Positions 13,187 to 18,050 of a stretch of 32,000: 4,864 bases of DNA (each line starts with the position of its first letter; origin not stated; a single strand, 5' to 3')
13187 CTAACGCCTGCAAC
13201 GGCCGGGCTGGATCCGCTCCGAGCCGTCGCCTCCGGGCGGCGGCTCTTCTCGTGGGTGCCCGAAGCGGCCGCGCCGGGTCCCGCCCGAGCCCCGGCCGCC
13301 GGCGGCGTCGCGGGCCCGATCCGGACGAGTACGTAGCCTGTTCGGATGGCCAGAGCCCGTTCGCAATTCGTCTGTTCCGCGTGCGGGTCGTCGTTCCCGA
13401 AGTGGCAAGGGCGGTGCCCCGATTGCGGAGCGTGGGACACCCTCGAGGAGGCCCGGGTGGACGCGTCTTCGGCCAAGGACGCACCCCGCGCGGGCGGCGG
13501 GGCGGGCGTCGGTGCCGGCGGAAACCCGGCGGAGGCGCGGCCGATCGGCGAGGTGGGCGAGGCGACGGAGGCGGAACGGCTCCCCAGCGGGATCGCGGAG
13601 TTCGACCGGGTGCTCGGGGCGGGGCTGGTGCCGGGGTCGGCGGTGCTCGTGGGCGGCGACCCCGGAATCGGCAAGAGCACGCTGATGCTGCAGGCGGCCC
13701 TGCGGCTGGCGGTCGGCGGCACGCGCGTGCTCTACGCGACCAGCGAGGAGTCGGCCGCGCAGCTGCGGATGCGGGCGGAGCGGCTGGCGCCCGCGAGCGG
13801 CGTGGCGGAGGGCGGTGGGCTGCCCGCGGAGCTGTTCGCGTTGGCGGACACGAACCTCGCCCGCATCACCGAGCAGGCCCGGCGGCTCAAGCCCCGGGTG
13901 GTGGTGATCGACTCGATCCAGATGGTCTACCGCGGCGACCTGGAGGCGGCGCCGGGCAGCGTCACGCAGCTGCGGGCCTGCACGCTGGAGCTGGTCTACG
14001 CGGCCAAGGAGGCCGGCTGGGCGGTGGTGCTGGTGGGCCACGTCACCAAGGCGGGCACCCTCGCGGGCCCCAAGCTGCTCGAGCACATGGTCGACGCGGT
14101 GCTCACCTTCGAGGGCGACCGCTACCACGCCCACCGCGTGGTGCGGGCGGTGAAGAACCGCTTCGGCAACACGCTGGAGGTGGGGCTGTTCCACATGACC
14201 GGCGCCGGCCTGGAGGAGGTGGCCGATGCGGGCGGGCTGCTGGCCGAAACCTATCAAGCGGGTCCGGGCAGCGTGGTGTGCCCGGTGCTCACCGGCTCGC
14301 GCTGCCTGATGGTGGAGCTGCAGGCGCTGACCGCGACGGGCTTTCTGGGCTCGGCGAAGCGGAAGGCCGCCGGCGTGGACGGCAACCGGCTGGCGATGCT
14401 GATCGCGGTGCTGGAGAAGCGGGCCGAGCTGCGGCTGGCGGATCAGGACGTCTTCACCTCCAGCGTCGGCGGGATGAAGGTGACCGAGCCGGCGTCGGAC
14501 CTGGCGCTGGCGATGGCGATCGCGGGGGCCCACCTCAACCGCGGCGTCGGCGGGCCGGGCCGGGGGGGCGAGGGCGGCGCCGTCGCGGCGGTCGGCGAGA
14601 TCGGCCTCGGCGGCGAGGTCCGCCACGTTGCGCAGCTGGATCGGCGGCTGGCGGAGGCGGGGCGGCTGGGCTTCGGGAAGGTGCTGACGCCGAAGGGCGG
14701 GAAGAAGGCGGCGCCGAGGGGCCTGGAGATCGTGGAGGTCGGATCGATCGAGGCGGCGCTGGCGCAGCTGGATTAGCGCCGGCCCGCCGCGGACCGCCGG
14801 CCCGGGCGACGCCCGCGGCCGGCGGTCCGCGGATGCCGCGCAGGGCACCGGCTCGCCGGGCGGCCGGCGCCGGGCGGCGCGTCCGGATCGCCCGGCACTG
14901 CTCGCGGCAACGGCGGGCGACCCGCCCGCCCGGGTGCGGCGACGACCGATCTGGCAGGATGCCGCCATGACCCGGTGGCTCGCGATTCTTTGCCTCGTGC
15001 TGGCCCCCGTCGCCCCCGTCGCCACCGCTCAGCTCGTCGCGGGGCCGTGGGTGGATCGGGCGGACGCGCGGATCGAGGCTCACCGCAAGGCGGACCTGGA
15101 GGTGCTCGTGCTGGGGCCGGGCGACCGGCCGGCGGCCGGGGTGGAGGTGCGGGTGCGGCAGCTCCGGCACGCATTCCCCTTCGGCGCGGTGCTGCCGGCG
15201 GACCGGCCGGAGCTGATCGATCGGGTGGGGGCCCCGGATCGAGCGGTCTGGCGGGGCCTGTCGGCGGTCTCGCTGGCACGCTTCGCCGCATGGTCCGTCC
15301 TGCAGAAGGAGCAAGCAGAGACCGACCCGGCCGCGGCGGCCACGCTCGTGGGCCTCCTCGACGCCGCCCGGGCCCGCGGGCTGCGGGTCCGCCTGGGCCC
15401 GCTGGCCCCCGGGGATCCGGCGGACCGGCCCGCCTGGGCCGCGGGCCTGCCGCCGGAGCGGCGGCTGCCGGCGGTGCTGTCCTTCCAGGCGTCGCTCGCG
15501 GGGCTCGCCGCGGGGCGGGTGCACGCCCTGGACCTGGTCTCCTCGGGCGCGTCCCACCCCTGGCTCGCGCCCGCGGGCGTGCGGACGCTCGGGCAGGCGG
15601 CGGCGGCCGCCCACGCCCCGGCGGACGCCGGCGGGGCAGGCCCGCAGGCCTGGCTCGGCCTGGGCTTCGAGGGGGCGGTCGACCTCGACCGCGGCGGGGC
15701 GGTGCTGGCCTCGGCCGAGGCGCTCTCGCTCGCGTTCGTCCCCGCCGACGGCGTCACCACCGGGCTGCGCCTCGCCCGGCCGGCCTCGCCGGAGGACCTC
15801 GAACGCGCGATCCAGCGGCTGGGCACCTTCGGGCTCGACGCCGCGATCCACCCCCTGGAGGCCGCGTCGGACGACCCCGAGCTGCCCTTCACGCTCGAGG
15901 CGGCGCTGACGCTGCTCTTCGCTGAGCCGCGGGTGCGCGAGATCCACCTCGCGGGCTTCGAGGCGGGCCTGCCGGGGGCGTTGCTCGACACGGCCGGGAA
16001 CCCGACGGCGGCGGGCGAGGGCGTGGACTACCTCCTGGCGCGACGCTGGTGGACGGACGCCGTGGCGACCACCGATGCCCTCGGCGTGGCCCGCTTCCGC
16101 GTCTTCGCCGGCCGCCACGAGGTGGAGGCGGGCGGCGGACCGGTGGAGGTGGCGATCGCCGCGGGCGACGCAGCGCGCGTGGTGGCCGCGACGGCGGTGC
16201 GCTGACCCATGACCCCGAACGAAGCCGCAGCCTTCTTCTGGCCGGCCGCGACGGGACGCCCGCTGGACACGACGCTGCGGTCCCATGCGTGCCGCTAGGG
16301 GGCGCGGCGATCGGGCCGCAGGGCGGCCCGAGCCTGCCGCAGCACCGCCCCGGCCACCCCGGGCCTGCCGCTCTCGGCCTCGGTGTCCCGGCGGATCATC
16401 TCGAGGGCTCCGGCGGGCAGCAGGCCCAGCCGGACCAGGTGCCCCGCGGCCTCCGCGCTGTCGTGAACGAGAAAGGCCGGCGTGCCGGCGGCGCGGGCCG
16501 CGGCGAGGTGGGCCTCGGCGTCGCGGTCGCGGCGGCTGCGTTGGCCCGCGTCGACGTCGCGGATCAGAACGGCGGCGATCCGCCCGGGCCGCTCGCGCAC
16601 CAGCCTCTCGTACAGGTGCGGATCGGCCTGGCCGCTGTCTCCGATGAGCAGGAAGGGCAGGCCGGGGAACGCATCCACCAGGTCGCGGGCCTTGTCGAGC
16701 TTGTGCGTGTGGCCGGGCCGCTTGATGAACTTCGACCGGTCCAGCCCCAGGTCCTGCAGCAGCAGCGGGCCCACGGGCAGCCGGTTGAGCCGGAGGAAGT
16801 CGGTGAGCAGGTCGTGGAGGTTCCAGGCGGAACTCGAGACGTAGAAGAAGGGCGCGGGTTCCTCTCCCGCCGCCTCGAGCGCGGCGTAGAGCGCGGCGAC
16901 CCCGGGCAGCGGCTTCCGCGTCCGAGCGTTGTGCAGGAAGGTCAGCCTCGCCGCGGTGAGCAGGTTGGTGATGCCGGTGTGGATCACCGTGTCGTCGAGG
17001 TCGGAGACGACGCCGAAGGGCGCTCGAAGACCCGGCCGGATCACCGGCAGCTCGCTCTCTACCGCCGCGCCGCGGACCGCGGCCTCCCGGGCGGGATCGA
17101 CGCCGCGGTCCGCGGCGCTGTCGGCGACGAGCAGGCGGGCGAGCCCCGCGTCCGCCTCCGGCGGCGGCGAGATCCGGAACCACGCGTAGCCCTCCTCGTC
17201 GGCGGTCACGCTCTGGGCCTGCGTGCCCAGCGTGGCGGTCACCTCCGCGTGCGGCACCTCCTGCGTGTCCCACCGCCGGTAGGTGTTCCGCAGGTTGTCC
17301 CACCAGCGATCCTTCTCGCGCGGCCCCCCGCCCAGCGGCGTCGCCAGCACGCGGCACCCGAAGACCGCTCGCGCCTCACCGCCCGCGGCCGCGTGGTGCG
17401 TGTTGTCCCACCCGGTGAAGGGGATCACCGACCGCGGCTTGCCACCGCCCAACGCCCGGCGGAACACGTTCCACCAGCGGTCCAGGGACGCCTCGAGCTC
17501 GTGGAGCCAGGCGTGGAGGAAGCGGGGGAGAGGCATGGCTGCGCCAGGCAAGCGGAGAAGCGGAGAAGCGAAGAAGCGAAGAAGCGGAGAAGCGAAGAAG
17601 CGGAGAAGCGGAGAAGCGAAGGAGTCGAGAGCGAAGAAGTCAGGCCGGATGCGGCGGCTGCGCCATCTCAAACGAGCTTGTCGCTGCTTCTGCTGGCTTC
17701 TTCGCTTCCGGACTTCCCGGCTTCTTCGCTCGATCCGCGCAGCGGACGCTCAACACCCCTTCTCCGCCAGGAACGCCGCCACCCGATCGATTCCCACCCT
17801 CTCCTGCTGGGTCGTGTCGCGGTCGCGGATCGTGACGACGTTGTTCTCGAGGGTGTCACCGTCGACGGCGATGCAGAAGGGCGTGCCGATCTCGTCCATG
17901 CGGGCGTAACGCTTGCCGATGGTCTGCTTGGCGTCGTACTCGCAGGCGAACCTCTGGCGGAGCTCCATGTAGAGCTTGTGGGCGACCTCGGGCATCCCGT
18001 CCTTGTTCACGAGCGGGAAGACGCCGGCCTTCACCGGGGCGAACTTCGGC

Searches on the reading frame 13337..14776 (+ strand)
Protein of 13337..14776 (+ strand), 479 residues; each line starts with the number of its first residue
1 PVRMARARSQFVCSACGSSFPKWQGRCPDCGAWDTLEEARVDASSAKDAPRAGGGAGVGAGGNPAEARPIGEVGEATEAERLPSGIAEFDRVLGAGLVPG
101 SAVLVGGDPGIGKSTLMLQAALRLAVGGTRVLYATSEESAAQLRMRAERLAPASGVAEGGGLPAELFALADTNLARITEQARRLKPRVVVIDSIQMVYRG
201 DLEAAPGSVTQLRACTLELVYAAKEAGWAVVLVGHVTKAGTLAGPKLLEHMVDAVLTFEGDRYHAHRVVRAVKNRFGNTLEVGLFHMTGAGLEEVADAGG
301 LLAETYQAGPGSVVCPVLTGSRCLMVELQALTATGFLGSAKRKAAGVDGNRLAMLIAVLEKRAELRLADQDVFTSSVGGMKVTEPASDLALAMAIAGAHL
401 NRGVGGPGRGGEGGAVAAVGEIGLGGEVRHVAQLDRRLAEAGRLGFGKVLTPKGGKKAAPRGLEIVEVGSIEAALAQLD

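Call 11: search_protein_families(library=pfam, proteins=[window:13337-14776:+])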
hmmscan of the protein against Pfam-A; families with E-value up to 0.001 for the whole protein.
window:13337-14776:+ (479 aa): 7 families
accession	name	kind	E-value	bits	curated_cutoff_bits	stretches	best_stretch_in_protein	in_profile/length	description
PF13481.12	AAA_25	-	2.3e-16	60.5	27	1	78-240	11-194/195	AAA domain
PF06745.19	ATPase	-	1.3e-15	57.8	26.6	1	83-150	2-70/231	KaiC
PF18073.7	Zn_ribbon_LapB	-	1.5e-12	47.4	25.7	1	11-38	1-28/28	Rubredoxin metal binding domain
PF03796.21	DnaB_C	-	1e-07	32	27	1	82-147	2-67/255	DnaB-like helicase C terminal domain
PF13191.12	AAA_16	-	5e-06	27.6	32.6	1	101-210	25-150/167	AAA ATPase domain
PF25199.1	nSTAND_NTPase5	-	8.6e-05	22.8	34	1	101-140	42-82/145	Novel STAND NTPase 5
PF13401.12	AAA_22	-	9.5e-05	23.2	27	1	102-235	7-123/130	AAA domain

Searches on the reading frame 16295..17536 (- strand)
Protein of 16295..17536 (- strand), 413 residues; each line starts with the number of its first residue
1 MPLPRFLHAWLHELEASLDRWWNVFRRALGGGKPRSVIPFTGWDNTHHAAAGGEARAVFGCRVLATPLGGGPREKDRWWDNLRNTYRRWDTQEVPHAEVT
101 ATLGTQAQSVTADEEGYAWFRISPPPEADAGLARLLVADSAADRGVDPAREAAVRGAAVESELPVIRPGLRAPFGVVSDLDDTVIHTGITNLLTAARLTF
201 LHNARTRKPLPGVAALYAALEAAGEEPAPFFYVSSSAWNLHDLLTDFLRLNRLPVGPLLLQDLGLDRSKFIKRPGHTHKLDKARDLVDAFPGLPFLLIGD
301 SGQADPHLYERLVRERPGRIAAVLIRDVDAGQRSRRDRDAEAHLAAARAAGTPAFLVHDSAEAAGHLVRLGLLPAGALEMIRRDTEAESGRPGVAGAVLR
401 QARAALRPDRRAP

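Call 11: search_protein_families(library=pfam, proteins=[window:16295-17536:-])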
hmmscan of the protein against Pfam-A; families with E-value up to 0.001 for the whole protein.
window:16295-17536:- (413 aa): 1 family
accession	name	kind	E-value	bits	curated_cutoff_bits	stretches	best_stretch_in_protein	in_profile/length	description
PF09949.15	APP1_cat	-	3.4e-46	157.4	27.1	1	174-327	1-154/154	Phosphatidate phosphatase APP1, catalytic domain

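Call 12: find_encoding_contigs(protein=window:16295-17536:-, flank=10000, max_places=10)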
Protein window:16295-17536:- (413 aa): 3 contigs read that carry it; 2 places shown.
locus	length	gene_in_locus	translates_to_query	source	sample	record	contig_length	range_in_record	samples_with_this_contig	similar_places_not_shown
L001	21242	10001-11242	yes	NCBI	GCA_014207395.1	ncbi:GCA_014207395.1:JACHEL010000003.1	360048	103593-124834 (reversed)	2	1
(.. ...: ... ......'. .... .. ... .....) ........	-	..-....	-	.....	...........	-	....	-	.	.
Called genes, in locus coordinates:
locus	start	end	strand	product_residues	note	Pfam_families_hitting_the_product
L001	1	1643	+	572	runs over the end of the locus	PF12704:MacB_PCD (weak), PF02687:FtsX (weak)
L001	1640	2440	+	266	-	PF00005:ABC_tran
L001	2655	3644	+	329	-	-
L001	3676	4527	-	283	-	PF00215:OMPdecase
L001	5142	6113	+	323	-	PF01795:Methyltransf_5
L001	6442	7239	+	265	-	PF13560:HTH_31 (weak)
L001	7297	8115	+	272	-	-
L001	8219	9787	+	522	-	PF00587:tRNA-synt_2b, PF03129:HGTP_anticodon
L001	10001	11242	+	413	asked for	PF09949:APP1_cat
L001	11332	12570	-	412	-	-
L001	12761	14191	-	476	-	PF18073:Zn_ribbon_LapB, PF13481:AAA_25, PF03796:DnaB_C (faint), PF06745:ATPase, PF13191:AAA_16 (faint)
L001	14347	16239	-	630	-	PF00012:HSP70, PF06723:MreB_Mbl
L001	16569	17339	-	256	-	PF00547:Urease_gamma, PF00699:Urease_beta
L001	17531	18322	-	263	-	PF02311:AraC_binding, PF07883:Cupin_2 (weak), PF00165:HTH_AraC (faint), PF12833:HTH_18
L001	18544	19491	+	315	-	PF05721:PhyH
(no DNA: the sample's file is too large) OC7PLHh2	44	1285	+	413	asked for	PF09949:APP1_cat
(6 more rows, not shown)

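Call 17: find_homologous_proteins(query=window:16295-17536:-, max_evalue=1e-30)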
Query window:16295-17536:- (413 aa): 1171 proteins with E <= 1e-30 among 8000 candidates; the best 120 are listed.
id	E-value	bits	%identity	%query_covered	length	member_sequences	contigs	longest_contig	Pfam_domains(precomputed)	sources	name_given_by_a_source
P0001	4.1e-273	924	100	100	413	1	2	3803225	PF09949.16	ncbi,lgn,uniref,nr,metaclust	ncbi:App1 family protein [Phycisphaera mikurensis]|uniref:Phosphatidate phosphatase APP1 catalytic d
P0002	5.3e-219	746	82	97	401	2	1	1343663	PF09949.16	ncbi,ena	-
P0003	1.4e-205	701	78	99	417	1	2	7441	PF09949.16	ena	-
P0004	4.1e-203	693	78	98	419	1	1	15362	PF09949.16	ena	-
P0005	9.1e-198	676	77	98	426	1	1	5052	PF09949.16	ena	-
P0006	3.8e-195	667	75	96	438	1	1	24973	PF09949.16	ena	-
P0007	9.0e-113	396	53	95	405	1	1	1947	PF09949.16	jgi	jgi:phosphatidate phosphatase APP1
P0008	3.4e-107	377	53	96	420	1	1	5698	PF09949.16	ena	-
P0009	1.9e-103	365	51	94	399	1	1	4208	PF09949.16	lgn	-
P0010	2.6e-101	358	50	92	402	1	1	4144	PF09949.16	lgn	-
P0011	7.9e-99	350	48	97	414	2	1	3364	PF09949.16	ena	-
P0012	3.4e-98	348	50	97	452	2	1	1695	PF09949.16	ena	-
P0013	1.9e-97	345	45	96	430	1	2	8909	PF09949.16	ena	-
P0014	5.1e-96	340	50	82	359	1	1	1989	PF09949.16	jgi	jgi:phosphatidate phosphatase APP1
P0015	7.0e-95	337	45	96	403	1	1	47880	PF09949.16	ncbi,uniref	ncbi:App1 family protein [Luteolibacter soli]|uniref:Phosphatase domain-containing protein n=1 Tax=L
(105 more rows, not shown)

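Call 20: find_encoding_contigs(protein=P0002, flank=10000, max_places=3)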
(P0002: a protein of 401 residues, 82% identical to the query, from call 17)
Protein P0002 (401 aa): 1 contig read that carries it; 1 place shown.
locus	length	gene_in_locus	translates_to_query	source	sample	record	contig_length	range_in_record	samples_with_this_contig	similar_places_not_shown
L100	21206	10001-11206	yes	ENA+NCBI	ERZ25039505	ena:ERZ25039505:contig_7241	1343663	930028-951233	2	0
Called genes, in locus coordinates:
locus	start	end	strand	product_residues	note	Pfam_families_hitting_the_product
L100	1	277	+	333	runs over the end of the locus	PF00356:LacI, PF00532:Peripla_BP_1, PF13377:Peripla_BP_3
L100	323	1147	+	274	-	PF07589:PEP_exosort_dom (weak)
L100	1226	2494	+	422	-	PF00884:Sulfatase, PF01663:Phosphodiest (faint), PF16347:SGSH_C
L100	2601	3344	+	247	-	PF07963:N_methyl (weak), PF07596:SBP_bac_10 (weak)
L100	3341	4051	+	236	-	-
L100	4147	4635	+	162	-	-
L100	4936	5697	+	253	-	PF01795:Methyltransf_5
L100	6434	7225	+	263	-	-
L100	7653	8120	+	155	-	-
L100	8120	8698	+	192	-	-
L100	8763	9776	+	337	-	PF00587:tRNA-synt_2b, PF03129:HGTP_anticodon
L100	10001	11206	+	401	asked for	PF09949:APP1_cat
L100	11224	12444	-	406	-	-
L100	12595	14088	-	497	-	PF00171:Aldedh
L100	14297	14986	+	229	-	-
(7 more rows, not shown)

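Call 21: find_encoding_contigs(protein=P0006, flank=10000, max_places=3)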
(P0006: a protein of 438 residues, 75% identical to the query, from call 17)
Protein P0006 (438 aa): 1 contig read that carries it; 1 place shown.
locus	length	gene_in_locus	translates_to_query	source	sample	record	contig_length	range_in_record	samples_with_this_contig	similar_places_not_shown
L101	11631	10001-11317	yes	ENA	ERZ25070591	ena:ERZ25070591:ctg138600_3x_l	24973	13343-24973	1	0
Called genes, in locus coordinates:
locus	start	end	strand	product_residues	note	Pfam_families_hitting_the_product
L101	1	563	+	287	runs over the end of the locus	PF12704:MacB_PCD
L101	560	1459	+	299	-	-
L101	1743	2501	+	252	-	PF00005:ABC_tran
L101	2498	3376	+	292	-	-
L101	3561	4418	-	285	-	PF00215:OMPdecase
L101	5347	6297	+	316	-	PF01795:Methyltransf_5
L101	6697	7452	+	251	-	PF13560:HTH_31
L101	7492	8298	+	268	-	-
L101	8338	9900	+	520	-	PF00587:tRNA-synt_2b, PF03129:HGTP_anticodon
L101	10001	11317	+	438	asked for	PF09949:APP1_cat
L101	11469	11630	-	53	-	?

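Call 22: find_encoding_contigs(protein=P0004, flank=10000, max_places=3)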
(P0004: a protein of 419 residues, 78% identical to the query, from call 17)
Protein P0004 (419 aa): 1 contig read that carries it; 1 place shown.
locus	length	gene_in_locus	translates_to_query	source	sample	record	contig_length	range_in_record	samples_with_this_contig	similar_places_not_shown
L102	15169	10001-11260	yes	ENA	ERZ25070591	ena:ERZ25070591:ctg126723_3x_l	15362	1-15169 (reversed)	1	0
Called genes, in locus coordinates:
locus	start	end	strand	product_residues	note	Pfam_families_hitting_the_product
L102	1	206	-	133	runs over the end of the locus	?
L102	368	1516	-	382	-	-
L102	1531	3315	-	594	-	-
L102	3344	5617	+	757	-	PF14870:PSII_BNR (faint), PF25852:DUF6242_C (faint), PF02012:BNR (faint), PF15899:BNR_6 (faint), PF15902:Sortilin-Vps10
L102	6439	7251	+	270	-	PF13560:HTH_31 (weak)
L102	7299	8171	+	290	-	PF04784:DUF547 (faint)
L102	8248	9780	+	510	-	PF00587:tRNA-synt_2b, PF03129:HGTP_anticodon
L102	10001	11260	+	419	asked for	PF09949:APP1_cat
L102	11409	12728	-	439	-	-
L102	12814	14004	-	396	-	PF03796:DnaB_C (faint), PF06745:ATPase (faint), PF13481:AAA_25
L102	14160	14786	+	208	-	PF05685:Uma2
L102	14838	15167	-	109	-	?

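Call 73: find_encoding_contigs(protein=P0003, flank=6000, max_places=3)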
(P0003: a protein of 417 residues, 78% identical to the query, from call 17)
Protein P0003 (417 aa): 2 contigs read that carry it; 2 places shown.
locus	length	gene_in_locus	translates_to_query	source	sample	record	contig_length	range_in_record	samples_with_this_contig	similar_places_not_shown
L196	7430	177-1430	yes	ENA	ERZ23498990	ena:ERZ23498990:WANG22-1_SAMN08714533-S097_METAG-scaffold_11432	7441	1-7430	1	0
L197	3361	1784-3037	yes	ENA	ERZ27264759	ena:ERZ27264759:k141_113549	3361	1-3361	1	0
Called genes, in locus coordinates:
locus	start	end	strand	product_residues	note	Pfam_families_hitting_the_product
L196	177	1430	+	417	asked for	PF09949:APP1_cat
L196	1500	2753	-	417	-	-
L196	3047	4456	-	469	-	PF18073:Zn_ribbon_LapB, PF13481:AAA_25, PF03796:DnaB_C (faint), PF06745:ATPase, PF23442:DUF7125 (weak), PF25199:nSTAND_NTPase5 (faint), PF13401:AAA_22 (faint)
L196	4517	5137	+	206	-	PF05685:Uma2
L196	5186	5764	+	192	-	-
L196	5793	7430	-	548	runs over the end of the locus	?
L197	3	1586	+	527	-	?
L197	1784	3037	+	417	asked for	PF09949:APP1_cat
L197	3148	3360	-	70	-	?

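Call 74: find_encoding_contigs(protein=P0005, flank=6000, max_places=3)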
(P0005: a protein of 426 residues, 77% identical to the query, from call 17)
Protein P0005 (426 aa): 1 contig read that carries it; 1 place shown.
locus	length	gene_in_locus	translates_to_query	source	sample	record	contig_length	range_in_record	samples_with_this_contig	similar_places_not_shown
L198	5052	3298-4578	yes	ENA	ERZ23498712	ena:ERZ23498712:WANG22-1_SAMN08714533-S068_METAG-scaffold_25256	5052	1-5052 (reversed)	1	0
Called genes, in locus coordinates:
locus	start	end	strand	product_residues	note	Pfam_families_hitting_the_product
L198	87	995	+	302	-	-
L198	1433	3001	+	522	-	PF00587:tRNA-synt_2b, PF03129:HGTP_anticodon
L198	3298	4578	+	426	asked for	PF09949:APP1_cat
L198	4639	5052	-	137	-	?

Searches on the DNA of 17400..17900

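Call 34: search_rna_families(source=window, start=17400, end=17900, threshold=evalue, max_evalue=1)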
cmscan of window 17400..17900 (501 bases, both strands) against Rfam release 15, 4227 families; matches with E-value up to 1: 7.
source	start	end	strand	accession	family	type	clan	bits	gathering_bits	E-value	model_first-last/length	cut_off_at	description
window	17606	17731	+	RF04102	MIR6457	Gene; miRNA;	-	26.2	140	0.006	1-177/177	no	MIR6457 microRNA precursor family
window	17600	17738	+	RF04159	MIR1437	Gene; miRNA;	-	25.1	168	0.04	1-192/192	no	MIR1437 microRNA precursor family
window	17599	17738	+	RF04119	MIR1858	Gene; miRNA;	-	23.9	137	0.088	1-197/197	no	MIR1858 microRNA precursor family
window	17541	17738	-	RF02400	Hsp83_3_UTR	Cis-reg;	-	22.1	90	0.00021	198-406/470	no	Heat shock protein 83 3' UTR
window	17560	17738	-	RF04159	MIR1437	Gene; miRNA;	-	21.3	168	0.27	1-192/192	no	MIR1437 microRNA precursor family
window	17573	17771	-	RF04119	MIR1858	Gene; miRNA;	-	21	137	0.4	1-197/197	no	MIR1858 microRNA precursor family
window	17627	17710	+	RF03778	mir-483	Gene; miRNA;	-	18.9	60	0.69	1-75/75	no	mir-483 microRNA precursor family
